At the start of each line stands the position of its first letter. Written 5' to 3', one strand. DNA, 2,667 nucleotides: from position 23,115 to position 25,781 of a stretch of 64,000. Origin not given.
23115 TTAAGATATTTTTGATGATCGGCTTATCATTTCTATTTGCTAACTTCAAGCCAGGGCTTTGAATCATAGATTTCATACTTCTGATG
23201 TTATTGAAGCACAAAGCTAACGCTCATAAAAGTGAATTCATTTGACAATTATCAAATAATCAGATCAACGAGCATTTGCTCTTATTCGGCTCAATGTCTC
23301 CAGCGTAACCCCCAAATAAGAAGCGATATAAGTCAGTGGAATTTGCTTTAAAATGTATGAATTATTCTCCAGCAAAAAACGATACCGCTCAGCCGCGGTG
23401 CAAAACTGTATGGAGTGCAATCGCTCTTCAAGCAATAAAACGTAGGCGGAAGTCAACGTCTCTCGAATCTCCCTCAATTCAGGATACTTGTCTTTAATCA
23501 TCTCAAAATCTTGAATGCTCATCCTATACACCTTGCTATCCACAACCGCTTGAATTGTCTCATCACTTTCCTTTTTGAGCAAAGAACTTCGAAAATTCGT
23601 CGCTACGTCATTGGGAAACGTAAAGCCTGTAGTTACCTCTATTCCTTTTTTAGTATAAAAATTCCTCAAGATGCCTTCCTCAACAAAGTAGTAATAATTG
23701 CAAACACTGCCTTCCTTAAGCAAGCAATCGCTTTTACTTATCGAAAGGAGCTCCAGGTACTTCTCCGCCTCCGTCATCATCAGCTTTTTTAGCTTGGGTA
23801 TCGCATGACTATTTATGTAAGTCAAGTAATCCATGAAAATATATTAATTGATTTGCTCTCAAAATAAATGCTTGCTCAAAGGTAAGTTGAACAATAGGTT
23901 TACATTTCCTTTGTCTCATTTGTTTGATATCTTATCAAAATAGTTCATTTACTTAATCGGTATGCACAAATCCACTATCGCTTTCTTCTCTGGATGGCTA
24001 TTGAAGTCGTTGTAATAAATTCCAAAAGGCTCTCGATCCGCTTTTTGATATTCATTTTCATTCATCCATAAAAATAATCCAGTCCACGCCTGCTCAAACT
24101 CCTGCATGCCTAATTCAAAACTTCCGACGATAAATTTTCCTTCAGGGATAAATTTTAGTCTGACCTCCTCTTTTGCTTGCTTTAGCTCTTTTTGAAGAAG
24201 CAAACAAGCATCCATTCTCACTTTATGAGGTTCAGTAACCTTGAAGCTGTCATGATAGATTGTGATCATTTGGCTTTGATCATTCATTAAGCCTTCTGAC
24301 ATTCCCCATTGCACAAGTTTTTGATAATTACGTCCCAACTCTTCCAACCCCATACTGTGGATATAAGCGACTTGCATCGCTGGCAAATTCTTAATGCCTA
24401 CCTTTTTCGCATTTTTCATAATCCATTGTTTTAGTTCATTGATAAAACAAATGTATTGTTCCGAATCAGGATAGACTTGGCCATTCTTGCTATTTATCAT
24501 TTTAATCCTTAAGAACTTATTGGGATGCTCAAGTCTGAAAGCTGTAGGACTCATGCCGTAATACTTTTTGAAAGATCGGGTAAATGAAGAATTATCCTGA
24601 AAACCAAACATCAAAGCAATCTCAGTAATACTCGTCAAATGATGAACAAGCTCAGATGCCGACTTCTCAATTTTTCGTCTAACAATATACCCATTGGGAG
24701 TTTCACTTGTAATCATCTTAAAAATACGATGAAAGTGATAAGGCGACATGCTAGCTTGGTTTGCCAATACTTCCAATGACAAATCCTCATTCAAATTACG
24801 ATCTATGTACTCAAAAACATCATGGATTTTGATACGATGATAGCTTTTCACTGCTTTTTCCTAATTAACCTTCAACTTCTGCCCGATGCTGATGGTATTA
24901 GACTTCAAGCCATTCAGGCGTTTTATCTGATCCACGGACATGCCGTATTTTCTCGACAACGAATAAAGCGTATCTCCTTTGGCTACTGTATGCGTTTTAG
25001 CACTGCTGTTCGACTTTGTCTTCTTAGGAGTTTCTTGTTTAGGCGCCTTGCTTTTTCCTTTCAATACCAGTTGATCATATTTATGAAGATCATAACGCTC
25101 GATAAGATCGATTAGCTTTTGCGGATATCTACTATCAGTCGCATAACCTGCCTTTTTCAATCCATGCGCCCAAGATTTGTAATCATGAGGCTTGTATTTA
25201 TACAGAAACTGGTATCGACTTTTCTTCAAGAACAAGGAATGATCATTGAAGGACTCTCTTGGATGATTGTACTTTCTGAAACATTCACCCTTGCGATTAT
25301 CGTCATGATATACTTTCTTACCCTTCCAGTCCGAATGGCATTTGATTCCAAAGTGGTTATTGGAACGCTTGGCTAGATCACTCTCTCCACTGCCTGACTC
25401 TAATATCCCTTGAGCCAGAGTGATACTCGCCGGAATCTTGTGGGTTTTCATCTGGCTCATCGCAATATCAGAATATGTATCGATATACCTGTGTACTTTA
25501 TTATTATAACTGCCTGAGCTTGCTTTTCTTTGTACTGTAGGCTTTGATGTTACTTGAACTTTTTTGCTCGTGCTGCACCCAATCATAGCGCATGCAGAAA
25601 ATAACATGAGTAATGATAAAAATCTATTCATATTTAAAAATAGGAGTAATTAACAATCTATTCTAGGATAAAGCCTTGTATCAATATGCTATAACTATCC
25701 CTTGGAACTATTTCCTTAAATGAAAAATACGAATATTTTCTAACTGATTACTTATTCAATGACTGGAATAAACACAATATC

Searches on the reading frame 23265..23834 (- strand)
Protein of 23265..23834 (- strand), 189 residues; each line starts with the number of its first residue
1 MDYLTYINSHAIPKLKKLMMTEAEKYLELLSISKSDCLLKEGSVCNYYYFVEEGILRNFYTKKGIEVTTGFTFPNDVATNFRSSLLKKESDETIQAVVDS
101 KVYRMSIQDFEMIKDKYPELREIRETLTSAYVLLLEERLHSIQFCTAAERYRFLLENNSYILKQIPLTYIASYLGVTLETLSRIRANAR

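Call 4: search_protein_families(library=pfam, proteins=[window:23265-23834:-], max_evalue=0.01)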
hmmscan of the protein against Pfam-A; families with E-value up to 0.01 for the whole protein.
window:23265-23834:- (189 aa): 1 family
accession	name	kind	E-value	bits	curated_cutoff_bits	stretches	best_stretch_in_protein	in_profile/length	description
PF00027.35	cNMP_binding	-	1e-08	35.4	27.5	1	31-114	3-86/89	Cyclic nucleotide-binding domain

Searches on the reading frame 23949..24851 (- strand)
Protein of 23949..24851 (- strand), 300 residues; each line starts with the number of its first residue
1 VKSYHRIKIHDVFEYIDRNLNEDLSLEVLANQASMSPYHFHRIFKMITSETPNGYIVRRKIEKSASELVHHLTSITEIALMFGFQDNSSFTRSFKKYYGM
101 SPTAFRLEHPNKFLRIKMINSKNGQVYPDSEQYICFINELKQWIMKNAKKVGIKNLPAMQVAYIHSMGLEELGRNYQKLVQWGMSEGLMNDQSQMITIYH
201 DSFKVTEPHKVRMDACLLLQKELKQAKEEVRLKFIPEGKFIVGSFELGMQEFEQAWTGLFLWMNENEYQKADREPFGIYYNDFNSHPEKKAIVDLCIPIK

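Call 4: search_protein_families(library=pfam, proteins=[window:23949-24851:-], max_evalue=0.01)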
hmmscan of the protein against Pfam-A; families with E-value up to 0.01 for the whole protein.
window:23949-24851:- (300 aa): 4 families
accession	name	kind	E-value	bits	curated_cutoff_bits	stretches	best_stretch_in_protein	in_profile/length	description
PF06445.20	GyrI-like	-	1.8e-26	93.7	26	1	151-300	3-155/155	GyrI-like small molecule binding domain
PF12833.13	HTH_18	-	1.5e-21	76.9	33.6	1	29-106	1-78/80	Helix-turn-helix domain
PF00165.29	HTH_AraC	-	2.7e-20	72.5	26.6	2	74-106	10-41/42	Bacterial regulatory helix-turn-helix proteins, AraC family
PF14526.11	Cass2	-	2.6e-14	54.1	27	1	153-299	2-150/150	Integron-associated effector binding protein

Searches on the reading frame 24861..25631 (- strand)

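Call 4: search_protein_families(library=pfam, proteins=[window:24861-25631:-], max_evalue=0.01)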
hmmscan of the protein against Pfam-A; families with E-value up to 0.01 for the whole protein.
window:24861-25631:- (256 aa): 2 families
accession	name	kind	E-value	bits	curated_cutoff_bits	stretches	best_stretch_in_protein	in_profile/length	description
PF01832.25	Glucosaminidase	-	2.9e-39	135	30.2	1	55-182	2-123/123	Mannosyl-glycoprotein endo-beta-N-acetylglucosaminidase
PF01476.26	LysM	-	1.1e-17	64.1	20.9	1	214-255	1-42/43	LysM domain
